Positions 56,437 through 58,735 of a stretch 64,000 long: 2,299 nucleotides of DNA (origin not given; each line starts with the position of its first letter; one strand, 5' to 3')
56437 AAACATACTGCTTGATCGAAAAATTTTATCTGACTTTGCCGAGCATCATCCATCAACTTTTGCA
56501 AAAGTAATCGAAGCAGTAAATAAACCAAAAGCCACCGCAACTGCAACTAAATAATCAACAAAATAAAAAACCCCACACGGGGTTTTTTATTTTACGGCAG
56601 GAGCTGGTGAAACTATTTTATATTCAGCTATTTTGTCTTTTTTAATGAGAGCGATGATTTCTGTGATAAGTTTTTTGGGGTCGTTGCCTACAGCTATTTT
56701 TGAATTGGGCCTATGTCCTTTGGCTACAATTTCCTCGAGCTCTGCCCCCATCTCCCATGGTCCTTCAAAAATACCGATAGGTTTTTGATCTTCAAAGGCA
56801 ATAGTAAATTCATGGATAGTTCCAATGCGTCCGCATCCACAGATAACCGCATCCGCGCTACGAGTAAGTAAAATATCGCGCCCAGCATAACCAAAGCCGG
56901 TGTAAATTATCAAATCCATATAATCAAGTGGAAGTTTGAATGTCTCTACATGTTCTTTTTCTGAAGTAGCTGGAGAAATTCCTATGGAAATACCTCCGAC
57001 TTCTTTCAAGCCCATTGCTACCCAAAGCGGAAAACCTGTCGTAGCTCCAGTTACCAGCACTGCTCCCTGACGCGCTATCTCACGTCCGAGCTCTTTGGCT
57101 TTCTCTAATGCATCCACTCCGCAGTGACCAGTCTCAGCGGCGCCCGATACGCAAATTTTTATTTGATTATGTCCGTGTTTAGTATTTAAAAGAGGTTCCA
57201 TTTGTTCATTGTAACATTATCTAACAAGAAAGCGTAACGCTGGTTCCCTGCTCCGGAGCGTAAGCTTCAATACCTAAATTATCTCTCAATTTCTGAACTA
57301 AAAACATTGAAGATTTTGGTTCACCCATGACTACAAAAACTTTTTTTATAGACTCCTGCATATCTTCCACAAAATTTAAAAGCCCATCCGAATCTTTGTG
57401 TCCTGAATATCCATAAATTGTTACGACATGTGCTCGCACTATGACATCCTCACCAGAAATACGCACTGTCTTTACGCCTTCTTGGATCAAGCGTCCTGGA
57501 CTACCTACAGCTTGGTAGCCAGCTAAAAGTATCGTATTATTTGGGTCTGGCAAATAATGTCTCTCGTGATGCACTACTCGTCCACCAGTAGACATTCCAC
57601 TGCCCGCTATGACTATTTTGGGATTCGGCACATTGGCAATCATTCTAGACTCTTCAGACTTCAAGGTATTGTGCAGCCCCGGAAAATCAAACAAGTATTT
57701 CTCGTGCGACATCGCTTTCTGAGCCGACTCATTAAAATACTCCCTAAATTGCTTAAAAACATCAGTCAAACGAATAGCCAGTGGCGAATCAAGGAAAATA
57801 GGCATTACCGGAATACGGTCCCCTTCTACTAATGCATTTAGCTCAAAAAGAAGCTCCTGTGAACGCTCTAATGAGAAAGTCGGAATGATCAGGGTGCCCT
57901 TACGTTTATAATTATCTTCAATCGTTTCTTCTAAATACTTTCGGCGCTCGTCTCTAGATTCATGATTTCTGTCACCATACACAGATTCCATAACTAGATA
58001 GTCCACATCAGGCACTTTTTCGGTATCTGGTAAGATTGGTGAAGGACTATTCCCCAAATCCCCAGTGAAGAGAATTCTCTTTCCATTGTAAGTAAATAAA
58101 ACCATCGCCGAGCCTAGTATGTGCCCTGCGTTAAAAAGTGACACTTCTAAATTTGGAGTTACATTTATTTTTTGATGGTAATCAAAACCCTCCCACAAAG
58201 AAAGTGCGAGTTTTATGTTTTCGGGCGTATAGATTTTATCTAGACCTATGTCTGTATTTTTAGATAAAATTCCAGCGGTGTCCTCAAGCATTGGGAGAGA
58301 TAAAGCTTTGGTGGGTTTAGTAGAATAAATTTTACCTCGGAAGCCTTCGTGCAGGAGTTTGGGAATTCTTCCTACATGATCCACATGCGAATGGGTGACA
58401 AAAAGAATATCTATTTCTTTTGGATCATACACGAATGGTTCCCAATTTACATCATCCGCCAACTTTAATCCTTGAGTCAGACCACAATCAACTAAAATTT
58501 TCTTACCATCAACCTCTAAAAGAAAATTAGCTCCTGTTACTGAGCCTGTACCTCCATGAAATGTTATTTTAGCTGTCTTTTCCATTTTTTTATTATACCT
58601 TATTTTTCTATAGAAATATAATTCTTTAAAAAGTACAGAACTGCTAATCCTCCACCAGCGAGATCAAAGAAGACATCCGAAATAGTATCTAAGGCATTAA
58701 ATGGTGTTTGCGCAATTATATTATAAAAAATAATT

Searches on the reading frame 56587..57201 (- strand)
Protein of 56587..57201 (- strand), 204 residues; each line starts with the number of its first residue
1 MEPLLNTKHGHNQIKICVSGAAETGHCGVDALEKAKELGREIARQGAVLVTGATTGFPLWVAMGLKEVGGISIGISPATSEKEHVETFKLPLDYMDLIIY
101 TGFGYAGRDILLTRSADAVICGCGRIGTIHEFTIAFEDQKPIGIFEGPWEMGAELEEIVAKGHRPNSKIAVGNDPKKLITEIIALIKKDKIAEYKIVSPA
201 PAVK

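Call 82: search_protein_families(library=pfam, proteins=[window:56587-57201:-], max_evalue=0.001)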
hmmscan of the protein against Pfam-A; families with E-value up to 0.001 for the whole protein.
window:56587-57201:- (204 aa): 1 family
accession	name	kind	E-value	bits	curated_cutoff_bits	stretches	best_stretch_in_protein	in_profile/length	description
PF18306.6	LDcluster4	-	6.7e-35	120.4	26.3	1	14-178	2-150/151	SLOG cluster4 family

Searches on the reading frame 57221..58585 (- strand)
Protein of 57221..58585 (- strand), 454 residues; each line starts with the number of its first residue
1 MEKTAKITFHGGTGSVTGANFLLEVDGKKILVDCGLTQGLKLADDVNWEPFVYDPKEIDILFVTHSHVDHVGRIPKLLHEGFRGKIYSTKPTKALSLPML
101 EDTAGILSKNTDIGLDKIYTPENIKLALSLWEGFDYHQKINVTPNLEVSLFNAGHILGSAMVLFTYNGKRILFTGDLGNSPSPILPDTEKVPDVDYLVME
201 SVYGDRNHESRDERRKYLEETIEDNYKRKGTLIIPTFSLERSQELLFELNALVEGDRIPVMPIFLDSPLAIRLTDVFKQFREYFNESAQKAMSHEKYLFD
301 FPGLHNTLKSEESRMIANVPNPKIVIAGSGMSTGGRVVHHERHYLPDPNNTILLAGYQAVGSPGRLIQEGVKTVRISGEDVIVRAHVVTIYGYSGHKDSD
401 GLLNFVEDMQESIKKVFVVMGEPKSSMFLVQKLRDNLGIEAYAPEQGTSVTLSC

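Call 82: search_protein_families(library=pfam, proteins=[window:57221-58585:-], max_evalue=0.001)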
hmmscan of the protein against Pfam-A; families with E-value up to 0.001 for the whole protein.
window:57221-58585:- (454 aa): 5 families
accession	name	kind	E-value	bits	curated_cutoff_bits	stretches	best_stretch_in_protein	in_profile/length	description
PF10996.14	Beta-Casp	-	7.8e-34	117.2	27.7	1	243-366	2-119/120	Beta-Casp domain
PF00753.33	Lactamase_B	-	7.1e-14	52.6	22.7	1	21-188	9-161/196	Metallo-beta-lactamase superfamily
PF16661.11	Lactamase_B_6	-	2e-12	47.3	27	1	22-176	1-161/193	Metallo-beta-lactamase superfamily domain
PF07521.17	RMMBL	-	1.1e-11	45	21.6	1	381-444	2-63/63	Zn-dependent metallo-hydrolase RNA specificity domain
PF12706.13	Lactamase_B_2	-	1.2e-09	38.5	27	1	29-206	2-170/200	Beta-lactamase superfamily domain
